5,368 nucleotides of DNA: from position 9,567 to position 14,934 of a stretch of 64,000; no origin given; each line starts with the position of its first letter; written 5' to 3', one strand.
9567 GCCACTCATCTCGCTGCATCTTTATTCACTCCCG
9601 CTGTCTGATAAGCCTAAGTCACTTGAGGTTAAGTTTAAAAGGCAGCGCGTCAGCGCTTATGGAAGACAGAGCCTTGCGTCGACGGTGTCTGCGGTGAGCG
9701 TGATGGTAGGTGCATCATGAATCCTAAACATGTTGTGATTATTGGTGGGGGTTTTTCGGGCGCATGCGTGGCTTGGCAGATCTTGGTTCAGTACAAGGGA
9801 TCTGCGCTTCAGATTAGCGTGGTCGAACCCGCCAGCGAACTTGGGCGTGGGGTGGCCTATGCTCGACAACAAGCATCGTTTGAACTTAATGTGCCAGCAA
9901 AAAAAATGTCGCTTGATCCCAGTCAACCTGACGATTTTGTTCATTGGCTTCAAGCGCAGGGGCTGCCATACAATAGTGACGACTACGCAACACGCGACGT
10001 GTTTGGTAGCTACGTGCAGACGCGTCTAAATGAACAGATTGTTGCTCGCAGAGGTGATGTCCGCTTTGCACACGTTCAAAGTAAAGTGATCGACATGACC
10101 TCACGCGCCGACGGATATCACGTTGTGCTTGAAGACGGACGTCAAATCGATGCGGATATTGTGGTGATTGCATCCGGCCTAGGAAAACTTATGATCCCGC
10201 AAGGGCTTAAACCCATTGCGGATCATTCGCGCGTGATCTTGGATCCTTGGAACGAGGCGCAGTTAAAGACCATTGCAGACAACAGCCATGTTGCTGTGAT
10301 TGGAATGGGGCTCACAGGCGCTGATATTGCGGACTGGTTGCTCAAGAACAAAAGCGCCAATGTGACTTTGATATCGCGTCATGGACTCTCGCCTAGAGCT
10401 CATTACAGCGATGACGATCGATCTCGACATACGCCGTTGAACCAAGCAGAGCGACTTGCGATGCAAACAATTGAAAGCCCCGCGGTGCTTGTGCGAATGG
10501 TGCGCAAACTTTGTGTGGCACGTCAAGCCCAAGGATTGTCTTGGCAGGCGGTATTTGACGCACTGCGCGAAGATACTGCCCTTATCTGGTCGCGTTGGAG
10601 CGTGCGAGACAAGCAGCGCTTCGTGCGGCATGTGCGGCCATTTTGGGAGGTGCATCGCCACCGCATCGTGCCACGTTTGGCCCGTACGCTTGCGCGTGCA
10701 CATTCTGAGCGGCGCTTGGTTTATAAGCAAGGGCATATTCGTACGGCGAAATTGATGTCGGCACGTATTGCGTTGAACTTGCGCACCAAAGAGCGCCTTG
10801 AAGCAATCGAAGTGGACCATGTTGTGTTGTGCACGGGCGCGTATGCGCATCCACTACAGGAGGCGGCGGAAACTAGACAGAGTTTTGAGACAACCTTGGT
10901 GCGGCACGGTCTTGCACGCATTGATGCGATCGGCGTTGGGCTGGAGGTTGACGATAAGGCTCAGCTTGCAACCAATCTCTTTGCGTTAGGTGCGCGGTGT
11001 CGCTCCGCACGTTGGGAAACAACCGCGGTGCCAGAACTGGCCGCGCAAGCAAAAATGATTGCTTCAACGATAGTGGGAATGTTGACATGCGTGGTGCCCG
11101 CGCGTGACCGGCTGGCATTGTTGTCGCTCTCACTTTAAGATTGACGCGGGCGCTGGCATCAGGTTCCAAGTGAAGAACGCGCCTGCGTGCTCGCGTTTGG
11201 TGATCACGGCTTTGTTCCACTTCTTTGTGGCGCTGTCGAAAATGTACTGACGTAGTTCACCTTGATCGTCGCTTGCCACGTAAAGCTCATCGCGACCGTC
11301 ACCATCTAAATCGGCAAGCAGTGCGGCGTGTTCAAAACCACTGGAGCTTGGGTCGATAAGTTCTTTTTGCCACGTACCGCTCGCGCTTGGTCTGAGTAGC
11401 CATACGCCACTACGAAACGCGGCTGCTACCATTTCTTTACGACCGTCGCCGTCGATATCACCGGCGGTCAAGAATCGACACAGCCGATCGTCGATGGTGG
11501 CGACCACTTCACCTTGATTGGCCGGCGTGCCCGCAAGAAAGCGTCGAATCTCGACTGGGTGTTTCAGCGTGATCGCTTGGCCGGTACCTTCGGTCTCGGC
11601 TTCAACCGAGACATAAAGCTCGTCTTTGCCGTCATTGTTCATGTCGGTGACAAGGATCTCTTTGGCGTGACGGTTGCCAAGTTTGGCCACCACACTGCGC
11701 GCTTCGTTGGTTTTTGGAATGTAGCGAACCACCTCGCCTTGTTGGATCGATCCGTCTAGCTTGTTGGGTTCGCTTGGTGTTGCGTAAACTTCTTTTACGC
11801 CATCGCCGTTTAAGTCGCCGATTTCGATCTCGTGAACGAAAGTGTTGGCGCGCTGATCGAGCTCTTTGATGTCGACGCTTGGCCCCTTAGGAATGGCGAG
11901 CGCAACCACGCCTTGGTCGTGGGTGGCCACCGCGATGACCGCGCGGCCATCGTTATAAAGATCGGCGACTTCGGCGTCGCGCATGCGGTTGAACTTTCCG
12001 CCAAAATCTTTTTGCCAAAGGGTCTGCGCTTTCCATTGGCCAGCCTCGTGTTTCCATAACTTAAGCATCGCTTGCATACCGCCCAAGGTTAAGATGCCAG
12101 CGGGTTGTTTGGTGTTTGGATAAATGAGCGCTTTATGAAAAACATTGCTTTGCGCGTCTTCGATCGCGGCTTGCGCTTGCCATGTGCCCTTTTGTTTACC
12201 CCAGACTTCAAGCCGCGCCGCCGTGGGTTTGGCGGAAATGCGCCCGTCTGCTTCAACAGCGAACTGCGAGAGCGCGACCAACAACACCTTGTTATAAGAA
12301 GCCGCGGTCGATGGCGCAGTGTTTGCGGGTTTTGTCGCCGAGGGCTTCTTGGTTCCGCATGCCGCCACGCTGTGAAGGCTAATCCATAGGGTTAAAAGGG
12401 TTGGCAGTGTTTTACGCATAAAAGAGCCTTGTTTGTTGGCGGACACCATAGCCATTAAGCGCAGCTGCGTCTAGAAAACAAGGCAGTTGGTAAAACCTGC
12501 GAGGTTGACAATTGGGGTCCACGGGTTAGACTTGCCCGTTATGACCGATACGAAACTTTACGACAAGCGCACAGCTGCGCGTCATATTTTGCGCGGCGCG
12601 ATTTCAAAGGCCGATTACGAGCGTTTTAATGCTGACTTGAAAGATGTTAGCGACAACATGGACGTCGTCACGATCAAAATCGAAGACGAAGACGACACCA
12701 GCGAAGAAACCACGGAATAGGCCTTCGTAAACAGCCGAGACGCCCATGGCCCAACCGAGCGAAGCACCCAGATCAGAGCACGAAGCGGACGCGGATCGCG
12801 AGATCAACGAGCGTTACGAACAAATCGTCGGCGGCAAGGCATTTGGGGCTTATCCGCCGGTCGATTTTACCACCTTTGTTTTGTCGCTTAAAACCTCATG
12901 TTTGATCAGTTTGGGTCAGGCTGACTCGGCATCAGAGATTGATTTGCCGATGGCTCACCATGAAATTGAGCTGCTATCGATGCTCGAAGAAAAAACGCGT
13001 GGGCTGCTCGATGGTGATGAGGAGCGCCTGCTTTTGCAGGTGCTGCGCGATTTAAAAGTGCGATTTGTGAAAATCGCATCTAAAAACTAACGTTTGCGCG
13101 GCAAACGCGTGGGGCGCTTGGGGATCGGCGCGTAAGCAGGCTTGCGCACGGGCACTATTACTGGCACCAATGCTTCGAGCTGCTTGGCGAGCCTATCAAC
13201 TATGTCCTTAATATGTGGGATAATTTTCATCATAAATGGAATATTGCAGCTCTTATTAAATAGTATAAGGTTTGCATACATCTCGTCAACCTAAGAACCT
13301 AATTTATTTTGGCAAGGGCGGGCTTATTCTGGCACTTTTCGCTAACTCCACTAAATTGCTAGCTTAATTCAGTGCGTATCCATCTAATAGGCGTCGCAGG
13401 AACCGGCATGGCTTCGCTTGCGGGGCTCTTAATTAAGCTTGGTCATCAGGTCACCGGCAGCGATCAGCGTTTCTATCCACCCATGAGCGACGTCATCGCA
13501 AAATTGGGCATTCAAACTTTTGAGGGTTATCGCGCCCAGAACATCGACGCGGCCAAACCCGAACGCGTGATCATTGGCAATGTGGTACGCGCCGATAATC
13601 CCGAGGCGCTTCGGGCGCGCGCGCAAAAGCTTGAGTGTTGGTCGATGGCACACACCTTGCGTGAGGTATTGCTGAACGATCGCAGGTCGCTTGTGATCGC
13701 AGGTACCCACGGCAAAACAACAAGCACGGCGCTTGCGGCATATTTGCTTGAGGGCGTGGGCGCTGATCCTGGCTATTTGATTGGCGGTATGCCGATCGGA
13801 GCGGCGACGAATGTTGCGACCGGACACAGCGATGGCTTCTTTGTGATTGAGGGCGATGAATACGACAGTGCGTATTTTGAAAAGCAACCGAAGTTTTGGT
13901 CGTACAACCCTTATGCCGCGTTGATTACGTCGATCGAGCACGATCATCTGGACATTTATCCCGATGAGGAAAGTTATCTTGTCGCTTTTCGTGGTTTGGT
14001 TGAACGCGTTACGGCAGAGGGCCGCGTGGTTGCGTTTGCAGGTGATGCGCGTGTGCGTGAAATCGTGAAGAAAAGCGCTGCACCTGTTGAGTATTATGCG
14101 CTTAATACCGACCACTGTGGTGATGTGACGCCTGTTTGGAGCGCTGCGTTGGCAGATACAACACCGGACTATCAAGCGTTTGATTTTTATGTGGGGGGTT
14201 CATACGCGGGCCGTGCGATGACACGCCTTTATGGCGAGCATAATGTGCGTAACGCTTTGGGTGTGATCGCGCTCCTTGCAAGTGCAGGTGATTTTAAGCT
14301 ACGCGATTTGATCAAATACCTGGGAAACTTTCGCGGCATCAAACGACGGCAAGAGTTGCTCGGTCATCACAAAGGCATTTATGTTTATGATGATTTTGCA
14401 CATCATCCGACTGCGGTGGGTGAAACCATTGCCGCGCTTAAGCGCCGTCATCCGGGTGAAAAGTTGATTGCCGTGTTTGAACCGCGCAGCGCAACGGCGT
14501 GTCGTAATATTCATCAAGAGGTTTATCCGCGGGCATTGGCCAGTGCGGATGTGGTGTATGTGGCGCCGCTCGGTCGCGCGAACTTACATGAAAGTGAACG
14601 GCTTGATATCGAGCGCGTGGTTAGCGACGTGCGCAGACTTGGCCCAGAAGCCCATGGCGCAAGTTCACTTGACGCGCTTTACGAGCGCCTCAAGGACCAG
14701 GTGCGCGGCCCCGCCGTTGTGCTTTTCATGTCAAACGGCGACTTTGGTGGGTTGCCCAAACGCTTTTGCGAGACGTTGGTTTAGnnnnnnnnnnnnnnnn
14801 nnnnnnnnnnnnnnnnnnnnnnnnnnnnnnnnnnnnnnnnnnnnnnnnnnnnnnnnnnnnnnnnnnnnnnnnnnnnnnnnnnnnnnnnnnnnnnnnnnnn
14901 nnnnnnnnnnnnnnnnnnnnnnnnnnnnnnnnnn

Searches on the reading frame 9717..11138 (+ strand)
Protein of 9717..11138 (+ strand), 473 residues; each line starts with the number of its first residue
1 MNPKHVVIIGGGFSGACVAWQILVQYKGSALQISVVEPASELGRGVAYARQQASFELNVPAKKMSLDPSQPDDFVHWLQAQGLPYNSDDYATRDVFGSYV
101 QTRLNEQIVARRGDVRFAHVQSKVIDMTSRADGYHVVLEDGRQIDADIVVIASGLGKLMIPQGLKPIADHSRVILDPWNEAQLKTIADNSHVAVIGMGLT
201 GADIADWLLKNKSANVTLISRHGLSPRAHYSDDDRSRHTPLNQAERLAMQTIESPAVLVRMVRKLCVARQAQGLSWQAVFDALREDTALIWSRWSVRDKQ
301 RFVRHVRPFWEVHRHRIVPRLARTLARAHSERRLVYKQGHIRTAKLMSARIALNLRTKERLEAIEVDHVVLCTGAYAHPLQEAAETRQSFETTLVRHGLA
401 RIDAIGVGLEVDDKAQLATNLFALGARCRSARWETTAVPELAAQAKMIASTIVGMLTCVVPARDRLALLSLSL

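Call 80: search_protein_families(library=pfam, proteins=[window:9717-11138:+])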
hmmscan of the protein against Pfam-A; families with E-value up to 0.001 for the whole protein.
window:9717-11138:+ (473 aa): 11 families
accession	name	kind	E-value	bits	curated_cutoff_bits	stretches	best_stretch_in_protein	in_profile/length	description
PF13454.12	NAD_binding_9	-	5.9e-43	147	21.8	1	7-154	1-153/155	FAD-NAD(P)-binding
PF07992.20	Pyr_redox_2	-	5.6e-12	46.1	26.1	1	5-221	2-173/291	Pyridine nucleotide-disulphide oxidoreductase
PF01266.30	DAO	-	5.5e-10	39.7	27.9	1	191-384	1-213/353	FAD dependent oxidoreductase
PF13434.12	Lys_Orn_oxgnase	-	9.8e-08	31.9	21.3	1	114-222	111-222/339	L-lysine 6-monooxygenase/L-ornithine 5-monooxygenase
PF05834.18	Lycopene_cycl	-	3e-06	27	23.4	1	6-159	2-145/380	Lycopene cyclase protein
PF04820.20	Trp_halogenase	-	1.6e-05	24.4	21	0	119-169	175-228/458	Tryptophan halogenase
PF13450.12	NAD_binding_8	-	1.8e-05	25.4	21.9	0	8-62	1-50/68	NAD(P)-binding Rossmann-like domain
PF00070.33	Pyr_redox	-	7.5e-05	23.6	22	0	191-222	1-31/82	Pyridine nucleotide-disulphide oxidoreductase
PF03435.24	Sacchrp_dh_NADP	-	0.00012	22.9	25.1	0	192-225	1-35/129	Saccharopine dehydrogenase NADP binding domain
PF01593.30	Amino_oxidase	-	0.00056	19.7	19.8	0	106-159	208-260/443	Flavin containing amine oxidoreductase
PF13738.12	Pyr_redox_3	-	0.00085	19.1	30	0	119-224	99-198/305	Pyridine nucleotide-disulphide oxidoreductase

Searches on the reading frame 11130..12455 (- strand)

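Call 80: search_protein_families(library=pfam, proteins=[window:11130-12455:-])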
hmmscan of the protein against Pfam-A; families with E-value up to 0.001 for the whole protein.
window:11130-12455:- (441 aa): 4 families
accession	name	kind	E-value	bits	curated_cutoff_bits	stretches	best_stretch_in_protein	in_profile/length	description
PF13517.12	FG-GAP_3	-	1e-18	68.1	26.9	1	333-393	1-61/61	FG-GAP-like repeat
PF01839.29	FG-GAP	-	2.9e-14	53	22.1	0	378-396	5-23/37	FG-GAP repeat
PF25292.1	Beta-prop_CGLA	-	0.00034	20.6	26.8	0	343-400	3-55/316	Lambda-carrageenase beta-propeller domain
PF16743.10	PliI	-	0.00086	19.4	27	0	264-292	59-85/123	Periplasmic lysozyme inhibitor of I-type lysozyme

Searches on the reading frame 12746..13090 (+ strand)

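Call 28: search_protein_families(library=pfam, proteins=[window:12746-13090:+])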
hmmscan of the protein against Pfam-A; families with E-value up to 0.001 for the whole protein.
window:12746-13090:+ (114 aa): 1 family
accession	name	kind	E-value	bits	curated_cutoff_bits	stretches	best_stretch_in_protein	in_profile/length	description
PF08899.16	DUF1844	-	7.5e-23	80.9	27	1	38-109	1-76/76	Domain of unknown function (DUF1844)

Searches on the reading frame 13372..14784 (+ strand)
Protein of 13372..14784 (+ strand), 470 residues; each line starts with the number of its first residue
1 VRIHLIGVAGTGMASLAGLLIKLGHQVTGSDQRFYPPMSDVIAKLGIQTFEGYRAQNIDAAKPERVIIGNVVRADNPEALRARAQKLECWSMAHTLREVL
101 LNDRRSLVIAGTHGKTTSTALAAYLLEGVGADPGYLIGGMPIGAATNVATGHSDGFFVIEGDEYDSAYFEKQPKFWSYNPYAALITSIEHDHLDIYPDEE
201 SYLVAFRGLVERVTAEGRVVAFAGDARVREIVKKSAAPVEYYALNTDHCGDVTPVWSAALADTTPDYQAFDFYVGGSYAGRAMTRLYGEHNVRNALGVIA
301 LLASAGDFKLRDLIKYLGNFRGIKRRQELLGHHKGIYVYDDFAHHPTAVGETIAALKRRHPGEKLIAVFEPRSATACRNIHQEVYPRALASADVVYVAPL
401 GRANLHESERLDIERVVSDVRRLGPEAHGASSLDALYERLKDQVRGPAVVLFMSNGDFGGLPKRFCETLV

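Call 31: search_protein_families(library=pfam, proteins=[window:13372-14784:+])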
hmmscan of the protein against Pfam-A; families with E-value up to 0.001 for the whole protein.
window:13372-14784:+ (470 aa): 3 families
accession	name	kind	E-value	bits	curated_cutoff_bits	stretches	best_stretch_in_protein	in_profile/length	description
PF08245.18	Mur_ligase_M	-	4.9e-19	69.5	24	1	109-301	1-199/200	Mur ligase middle domain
PF01225.30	Mur_ligase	-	8.2e-16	58.6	21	1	2-100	1-91/95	Mur ligase family, catalytic domain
PF02875.26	Mur_ligase_C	-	3.1e-15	57.6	28.4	1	325-456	1-127/127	Mur ligase, glutamate ligase domain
